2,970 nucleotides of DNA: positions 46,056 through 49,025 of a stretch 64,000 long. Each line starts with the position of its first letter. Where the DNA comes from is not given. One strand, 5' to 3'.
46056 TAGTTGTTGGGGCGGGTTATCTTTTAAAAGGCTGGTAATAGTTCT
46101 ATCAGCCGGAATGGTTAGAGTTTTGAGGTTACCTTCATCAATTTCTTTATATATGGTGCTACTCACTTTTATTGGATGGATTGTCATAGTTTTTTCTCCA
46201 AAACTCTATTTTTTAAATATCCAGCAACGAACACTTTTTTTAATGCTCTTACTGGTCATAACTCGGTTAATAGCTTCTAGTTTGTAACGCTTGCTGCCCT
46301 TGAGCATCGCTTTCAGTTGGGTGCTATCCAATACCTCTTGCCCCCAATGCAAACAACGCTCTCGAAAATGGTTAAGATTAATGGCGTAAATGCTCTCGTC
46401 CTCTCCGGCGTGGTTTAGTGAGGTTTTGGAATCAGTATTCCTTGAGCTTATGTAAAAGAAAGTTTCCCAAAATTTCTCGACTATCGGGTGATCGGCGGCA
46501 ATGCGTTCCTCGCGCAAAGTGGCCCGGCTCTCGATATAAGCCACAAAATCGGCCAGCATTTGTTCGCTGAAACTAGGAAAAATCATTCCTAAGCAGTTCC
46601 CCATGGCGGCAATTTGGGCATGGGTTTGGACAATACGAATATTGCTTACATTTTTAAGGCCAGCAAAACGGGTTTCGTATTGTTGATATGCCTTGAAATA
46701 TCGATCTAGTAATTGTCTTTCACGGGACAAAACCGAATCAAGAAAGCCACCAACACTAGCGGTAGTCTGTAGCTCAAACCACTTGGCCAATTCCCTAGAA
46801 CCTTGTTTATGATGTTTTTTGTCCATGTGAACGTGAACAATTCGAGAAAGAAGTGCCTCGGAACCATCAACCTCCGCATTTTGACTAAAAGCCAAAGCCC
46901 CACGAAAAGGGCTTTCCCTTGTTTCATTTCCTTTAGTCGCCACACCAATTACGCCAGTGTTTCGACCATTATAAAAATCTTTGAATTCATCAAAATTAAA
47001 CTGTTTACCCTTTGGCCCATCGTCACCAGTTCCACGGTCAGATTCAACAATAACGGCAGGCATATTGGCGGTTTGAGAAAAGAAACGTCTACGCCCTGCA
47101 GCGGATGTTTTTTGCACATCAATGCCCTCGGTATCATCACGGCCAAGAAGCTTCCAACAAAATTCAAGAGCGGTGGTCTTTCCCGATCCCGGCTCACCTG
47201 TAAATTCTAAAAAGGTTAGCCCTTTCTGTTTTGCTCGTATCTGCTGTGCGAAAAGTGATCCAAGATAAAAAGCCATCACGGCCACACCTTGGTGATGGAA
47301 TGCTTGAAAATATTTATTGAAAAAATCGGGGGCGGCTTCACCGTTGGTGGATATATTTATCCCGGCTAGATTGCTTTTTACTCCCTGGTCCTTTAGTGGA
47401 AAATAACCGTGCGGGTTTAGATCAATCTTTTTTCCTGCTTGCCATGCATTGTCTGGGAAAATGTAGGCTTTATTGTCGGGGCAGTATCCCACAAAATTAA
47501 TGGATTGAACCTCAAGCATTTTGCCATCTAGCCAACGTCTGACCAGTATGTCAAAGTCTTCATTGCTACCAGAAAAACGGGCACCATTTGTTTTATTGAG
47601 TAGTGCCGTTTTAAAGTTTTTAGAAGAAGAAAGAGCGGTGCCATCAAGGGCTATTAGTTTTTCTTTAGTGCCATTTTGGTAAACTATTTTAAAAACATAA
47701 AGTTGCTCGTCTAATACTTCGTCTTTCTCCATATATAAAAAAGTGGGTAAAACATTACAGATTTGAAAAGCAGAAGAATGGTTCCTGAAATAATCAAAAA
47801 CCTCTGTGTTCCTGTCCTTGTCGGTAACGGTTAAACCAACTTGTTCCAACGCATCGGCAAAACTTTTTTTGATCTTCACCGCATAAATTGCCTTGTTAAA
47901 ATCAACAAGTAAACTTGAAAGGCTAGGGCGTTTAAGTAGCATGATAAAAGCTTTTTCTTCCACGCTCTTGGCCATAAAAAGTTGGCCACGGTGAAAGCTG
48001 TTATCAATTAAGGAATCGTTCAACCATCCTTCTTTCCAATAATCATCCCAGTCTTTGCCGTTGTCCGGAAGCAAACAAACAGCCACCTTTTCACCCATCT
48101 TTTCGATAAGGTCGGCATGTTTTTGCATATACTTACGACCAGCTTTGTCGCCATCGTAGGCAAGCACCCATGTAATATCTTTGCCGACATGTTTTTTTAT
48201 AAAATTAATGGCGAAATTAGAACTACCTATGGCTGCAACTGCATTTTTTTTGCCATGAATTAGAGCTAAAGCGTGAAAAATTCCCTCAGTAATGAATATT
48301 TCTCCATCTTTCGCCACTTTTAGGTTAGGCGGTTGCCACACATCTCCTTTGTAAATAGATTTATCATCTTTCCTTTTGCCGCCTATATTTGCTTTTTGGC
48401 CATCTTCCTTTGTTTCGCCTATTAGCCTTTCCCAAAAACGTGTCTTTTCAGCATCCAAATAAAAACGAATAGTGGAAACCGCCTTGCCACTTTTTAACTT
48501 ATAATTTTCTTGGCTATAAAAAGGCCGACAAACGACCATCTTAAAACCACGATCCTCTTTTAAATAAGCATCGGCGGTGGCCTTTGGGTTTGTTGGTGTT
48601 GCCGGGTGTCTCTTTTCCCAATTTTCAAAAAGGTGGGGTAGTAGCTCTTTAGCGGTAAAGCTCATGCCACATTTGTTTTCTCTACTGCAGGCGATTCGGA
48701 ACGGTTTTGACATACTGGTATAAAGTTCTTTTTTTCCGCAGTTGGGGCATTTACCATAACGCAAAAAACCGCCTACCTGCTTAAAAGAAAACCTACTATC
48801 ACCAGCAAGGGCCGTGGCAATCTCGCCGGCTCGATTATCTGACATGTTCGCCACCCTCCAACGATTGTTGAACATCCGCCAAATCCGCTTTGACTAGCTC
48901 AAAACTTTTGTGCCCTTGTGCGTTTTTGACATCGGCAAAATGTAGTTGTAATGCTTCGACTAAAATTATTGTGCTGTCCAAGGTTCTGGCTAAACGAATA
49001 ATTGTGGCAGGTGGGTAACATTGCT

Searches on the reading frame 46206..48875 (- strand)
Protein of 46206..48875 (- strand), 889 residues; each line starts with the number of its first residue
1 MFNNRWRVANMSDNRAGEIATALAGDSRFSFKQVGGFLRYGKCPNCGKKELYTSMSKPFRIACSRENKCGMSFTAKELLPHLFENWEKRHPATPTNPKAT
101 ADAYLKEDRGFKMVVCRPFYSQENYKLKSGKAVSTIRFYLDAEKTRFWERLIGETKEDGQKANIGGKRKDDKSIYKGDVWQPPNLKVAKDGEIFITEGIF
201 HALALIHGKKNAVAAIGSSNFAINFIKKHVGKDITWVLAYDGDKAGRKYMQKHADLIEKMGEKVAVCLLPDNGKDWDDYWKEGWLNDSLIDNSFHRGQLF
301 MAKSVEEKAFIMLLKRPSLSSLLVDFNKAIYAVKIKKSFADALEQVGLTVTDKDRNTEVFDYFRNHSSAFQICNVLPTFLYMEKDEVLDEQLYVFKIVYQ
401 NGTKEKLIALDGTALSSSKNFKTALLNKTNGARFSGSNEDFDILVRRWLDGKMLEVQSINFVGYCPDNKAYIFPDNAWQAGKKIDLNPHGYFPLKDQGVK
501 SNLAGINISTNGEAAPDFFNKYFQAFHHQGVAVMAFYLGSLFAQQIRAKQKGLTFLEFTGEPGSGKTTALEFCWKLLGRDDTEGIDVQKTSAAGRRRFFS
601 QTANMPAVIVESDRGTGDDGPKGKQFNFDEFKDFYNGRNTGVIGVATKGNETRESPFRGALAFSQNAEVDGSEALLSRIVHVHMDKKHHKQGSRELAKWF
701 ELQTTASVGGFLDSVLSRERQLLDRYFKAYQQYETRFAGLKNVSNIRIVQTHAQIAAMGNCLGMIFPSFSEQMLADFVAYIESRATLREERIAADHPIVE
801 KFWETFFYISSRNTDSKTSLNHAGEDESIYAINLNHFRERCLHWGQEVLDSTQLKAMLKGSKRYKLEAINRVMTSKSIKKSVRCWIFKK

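Call 4: search_protein_families(library=pfam, proteins=[window:46206-48875:-], max_evalue=0.1)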
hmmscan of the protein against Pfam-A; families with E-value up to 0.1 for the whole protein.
window:46206-48875:- (889 aa): 6 families
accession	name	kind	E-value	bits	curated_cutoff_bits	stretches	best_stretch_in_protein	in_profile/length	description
PF13155.12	Toprim_2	-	8.5e-14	52.1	22.1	1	194-279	1-87/88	Toprim-like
PF13362.12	Toprim_3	-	3.6e-10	40.6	27.2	1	193-282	2-91/95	Toprim domain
PF01751.28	Toprim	-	0.0097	16.5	23.1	1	192-264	1-91/96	Toprim domain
PF13401.12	AAA_22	-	0.032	15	27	0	554-600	6-52/130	AAA domain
PF13662.12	Toprim_4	-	0.063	13.9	25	0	195-264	5-81/85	Toprim domain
PF03266.21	NTPase_1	-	0.086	13.1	23.9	0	559-599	5-47/168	NTPase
